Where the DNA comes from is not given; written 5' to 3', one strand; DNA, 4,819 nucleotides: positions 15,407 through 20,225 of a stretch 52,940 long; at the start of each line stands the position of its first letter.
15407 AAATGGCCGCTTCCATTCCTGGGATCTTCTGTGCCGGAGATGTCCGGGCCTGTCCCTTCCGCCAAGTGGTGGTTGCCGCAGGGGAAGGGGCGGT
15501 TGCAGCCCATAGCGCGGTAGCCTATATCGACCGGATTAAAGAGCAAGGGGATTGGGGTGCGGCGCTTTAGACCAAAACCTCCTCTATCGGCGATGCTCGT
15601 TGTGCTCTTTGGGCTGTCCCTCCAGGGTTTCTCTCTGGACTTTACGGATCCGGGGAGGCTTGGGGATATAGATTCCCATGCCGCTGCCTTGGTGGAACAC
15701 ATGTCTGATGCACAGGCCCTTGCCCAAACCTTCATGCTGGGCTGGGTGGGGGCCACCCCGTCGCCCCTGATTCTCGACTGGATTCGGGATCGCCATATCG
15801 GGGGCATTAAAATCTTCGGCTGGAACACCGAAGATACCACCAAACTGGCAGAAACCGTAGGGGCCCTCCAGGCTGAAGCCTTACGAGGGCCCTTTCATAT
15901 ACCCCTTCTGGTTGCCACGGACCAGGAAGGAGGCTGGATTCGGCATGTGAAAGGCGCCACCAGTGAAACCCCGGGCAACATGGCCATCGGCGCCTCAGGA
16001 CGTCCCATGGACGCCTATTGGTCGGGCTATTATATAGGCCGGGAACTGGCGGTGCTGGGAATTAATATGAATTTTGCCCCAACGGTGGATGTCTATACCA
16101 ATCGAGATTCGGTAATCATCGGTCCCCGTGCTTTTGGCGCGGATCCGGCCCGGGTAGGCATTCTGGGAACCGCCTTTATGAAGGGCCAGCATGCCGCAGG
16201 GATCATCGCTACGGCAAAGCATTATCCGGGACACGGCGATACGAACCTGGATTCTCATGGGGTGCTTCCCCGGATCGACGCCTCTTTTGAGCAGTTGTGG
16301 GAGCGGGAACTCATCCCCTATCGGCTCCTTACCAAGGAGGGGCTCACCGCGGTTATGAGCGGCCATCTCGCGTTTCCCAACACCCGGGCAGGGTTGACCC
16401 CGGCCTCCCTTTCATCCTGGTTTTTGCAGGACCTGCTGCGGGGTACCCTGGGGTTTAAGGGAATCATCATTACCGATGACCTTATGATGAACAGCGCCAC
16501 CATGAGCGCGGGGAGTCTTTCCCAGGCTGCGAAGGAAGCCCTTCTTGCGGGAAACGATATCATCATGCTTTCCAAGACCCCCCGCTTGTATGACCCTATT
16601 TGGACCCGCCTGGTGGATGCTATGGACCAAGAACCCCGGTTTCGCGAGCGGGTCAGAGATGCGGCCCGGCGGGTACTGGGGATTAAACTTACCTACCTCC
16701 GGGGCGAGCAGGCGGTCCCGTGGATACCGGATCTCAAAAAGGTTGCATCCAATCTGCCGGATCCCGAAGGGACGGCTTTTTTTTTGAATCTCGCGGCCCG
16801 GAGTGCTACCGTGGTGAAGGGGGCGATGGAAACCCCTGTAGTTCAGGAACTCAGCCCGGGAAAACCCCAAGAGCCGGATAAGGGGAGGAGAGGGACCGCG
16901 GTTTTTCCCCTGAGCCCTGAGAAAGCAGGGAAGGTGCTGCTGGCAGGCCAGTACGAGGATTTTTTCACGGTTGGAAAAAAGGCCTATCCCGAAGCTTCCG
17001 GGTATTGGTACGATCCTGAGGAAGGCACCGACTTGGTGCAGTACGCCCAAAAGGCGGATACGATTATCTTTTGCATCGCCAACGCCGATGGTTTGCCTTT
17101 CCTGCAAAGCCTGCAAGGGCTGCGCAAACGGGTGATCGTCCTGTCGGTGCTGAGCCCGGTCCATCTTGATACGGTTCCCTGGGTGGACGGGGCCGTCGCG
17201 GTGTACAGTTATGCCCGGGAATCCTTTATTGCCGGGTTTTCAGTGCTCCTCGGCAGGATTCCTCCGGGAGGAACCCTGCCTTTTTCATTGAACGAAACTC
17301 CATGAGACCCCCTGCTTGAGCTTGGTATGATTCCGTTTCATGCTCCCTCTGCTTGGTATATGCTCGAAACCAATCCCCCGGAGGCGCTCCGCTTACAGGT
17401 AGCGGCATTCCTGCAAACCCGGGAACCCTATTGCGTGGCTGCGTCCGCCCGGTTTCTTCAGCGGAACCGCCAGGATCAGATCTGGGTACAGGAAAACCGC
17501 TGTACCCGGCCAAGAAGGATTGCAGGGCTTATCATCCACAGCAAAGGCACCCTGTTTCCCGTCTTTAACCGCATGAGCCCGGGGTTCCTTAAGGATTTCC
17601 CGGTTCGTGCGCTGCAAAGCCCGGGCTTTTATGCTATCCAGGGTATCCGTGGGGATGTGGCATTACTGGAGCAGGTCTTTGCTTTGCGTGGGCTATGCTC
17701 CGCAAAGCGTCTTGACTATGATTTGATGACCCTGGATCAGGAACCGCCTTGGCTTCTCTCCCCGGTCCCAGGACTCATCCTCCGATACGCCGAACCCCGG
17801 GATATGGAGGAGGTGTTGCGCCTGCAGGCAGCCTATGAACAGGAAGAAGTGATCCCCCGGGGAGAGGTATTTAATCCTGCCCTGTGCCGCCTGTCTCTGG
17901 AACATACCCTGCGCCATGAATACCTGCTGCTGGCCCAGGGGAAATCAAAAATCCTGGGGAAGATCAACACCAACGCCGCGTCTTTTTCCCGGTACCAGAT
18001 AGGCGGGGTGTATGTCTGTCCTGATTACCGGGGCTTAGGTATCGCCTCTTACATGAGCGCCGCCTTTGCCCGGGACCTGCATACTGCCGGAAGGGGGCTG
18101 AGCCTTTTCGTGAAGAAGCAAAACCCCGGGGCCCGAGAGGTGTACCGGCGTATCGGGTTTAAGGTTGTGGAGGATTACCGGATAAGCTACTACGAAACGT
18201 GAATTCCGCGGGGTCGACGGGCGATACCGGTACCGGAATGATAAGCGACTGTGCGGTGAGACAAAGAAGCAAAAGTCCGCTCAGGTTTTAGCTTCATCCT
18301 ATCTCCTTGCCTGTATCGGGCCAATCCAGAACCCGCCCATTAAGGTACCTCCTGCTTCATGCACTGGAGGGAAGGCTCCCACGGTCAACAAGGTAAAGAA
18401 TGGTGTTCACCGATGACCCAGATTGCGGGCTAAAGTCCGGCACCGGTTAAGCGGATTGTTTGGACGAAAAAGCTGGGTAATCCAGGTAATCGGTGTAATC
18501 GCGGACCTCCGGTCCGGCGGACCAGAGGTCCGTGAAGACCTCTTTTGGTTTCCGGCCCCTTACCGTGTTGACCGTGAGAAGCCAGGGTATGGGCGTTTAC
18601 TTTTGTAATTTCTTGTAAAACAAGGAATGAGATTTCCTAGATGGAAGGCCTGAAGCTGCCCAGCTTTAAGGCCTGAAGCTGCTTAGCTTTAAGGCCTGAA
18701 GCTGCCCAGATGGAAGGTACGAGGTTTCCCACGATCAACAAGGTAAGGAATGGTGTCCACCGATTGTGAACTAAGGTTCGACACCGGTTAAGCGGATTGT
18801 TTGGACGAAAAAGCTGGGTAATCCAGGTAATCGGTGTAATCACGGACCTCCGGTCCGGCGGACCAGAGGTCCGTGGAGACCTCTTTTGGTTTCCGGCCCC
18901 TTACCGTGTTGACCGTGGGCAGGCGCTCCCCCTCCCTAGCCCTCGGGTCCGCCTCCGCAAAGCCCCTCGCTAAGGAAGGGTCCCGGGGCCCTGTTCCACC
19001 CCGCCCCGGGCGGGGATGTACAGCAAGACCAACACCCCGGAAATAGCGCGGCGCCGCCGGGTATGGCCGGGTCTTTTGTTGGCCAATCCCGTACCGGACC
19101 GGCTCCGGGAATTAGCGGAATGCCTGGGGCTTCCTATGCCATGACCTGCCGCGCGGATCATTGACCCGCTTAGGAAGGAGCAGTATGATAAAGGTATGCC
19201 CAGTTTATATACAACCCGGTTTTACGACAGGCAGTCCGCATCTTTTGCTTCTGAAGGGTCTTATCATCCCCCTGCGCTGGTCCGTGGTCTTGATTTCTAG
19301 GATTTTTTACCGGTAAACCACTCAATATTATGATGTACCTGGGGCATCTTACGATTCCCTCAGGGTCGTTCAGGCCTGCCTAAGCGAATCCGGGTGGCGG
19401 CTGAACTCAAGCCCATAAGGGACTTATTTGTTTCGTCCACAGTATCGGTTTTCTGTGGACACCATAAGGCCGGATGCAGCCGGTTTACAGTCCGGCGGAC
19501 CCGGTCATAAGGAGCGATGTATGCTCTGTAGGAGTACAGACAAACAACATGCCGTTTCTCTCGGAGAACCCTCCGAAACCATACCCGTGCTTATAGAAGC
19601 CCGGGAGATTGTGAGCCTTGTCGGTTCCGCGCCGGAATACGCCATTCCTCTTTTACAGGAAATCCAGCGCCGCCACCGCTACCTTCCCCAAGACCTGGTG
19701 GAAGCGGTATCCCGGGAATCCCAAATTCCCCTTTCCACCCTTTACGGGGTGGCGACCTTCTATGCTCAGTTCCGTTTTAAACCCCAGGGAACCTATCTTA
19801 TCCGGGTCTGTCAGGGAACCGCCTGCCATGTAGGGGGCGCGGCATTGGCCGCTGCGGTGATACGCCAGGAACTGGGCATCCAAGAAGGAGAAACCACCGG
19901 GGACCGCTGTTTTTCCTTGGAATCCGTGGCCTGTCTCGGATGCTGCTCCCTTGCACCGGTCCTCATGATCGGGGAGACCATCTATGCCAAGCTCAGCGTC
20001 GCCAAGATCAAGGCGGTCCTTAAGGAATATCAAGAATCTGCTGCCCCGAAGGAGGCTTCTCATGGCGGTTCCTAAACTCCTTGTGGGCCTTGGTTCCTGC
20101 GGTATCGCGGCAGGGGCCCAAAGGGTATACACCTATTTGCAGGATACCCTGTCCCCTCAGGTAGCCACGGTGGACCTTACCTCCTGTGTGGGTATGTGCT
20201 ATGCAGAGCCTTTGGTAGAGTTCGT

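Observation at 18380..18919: Tandem pair of a ~190-nt structured repeat family with compensatory stem changes (copies A and B) between the GNAT gene and the Stn-like operon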

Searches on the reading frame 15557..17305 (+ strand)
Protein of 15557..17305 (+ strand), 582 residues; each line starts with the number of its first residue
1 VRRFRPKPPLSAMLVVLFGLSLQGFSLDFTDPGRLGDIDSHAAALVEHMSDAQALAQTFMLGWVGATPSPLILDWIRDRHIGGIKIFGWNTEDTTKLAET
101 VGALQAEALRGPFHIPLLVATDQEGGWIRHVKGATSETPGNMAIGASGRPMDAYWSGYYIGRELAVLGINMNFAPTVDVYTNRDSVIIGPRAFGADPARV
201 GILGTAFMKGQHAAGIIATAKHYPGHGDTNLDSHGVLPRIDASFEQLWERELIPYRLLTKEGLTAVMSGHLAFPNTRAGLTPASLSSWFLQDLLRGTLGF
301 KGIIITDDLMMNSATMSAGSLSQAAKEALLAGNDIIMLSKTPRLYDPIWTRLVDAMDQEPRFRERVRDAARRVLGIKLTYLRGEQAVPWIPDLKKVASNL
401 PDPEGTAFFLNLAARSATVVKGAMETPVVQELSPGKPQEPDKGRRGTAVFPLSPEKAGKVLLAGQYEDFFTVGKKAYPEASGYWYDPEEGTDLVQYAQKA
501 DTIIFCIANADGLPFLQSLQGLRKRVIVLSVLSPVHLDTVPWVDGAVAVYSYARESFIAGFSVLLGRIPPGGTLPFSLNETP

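Call 12: search_protein_families(library=pfam, proteins=[window:15557-17305:+])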
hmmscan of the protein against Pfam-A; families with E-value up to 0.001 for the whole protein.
window:15557-17305:+ (582 aa): 1 family
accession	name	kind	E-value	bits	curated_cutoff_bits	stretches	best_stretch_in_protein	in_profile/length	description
PF00933.27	Glyco_hydro_3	-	5e-69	233.6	27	1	71-374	19-314/316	Glycosyl hydrolase family 3 N terminal domain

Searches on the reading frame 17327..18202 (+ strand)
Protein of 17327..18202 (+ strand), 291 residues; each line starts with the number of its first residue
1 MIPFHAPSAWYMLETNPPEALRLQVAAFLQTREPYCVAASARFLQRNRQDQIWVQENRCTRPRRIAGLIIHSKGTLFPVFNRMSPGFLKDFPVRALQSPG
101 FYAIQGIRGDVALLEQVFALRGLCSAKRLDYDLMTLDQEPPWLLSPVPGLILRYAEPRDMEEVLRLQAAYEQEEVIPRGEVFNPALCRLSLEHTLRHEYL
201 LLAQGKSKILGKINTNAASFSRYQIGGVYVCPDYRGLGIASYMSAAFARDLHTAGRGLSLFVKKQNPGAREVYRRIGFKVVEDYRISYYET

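Call 12: search_protein_families(library=pfam, proteins=[window:17327-18202:+])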
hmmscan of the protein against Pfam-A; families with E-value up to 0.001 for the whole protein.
window:17327-18202:+ (291 aa): 6 families
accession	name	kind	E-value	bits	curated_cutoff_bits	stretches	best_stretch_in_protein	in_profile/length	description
PF13673.13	Acetyltransf_10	-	2.9e-10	40.6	23.6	1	168-283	3-112/128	Acetyltransferase (GNAT) domain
PF08445.16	FR47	-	4.3e-09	36.7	22.1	1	224-283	23-83/86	FR47-like protein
PF00583.31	Acetyltransf_1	-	9.3e-09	36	20.7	1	196-278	31-116/116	Acetyltransferase (GNAT) family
PF13508.13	Acetyltransf_7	-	1.1e-07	32.5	27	1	200-280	5-84/84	Acetyltransferase (GNAT) domain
PF13527.13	Acetyltransf_9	-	6.4e-06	26.6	25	1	213-280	63-126/127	Acetyltransferase (GNAT) domain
PF13302.13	Acetyltransf_3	-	7.2e-05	23.9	25.4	1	150-279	2-138/138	Acetyltransferase (GNAT) domain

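Call 16: find_encoding_contigs(protein=window:17327-18202:+, flank=10000, max_places=10)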
Protein window:17327-18202:+ (291 aa): no gene with exactly this product is on record in the collection.

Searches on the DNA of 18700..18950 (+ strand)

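Call 62: search_dna_similar(query=window:18730-18917:+, collection=plasmids, mode=distant, max_evalue=0.01)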
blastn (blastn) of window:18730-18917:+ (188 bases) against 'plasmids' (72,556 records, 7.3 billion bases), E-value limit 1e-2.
No match.

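Call 63: search_dna_similar(query=window:18730-18917:+, collection=phages, mode=distant, max_evalue=0.01)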
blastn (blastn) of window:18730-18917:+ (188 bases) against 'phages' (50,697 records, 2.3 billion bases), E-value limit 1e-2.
No match.
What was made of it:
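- Tried and rejected: blastn against plasmids and phages gave no match (calls 62, 63).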

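Call 81: search_rna_families(source=window, start=18700, end=18950, threshold=evalue, max_evalue=10, show_alignments=2)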
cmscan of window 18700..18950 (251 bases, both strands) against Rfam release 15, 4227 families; matches with E-value up to 10: 5.
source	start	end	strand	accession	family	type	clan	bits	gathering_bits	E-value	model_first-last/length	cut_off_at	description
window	18758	18788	-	RF04000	MIR8139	Gene; miRNA;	-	19.2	90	0.093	13-44/58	no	MIR8139 microRNA precursor family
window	18834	18879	-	RF03375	MIR1094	Gene; miRNA;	-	17.9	80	0.29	1-104/104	no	MIR1094 microRNA precursor family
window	18842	18892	+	RF00525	Flavivirus_DB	Cis-reg;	-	17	41.5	0.29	1-72/72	no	Flavivirus DB element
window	18843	18873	+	RF03582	mir-m22-1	Gene; miRNA;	-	16.7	80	2.7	1-67/67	no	mir-m22-1 microRNA precursor family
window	18847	18870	-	RF00627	P15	Gene;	-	15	70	0.48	93-119/119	no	Pseudomonas sRNA P15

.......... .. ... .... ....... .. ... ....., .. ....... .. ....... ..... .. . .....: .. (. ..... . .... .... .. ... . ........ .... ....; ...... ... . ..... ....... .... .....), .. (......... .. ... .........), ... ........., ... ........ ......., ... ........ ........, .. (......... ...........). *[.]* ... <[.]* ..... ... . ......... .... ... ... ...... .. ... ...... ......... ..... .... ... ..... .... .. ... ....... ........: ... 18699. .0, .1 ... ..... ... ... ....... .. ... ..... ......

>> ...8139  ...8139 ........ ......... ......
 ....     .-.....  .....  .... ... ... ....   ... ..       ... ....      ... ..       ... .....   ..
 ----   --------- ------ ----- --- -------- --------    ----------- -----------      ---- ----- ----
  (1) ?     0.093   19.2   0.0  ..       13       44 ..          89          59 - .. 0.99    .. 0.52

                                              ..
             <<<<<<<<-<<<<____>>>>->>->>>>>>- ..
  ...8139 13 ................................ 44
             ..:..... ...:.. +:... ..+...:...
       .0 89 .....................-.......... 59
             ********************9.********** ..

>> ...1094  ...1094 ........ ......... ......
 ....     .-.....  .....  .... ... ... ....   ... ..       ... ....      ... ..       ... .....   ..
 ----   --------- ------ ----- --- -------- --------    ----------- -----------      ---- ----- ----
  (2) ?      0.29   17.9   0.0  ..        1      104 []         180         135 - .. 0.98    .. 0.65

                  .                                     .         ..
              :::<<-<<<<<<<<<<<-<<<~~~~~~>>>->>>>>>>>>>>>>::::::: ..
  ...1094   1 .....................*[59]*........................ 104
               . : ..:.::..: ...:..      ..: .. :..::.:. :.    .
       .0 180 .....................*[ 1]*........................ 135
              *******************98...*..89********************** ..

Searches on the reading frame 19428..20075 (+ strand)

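Call 12: search_protein_families(library=pfam, proteins=[window:19428-20075:+])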
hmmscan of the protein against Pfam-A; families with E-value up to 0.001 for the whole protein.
window:19428-20075:+ (215 aa): 1 family
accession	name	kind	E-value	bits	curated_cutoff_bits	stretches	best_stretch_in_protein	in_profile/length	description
PF01257.25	2Fe-2S_thioredx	-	3.9e-44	150.5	24.8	1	61-202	4-145/145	Thioredoxin-like [2Fe-2S] ferredoxin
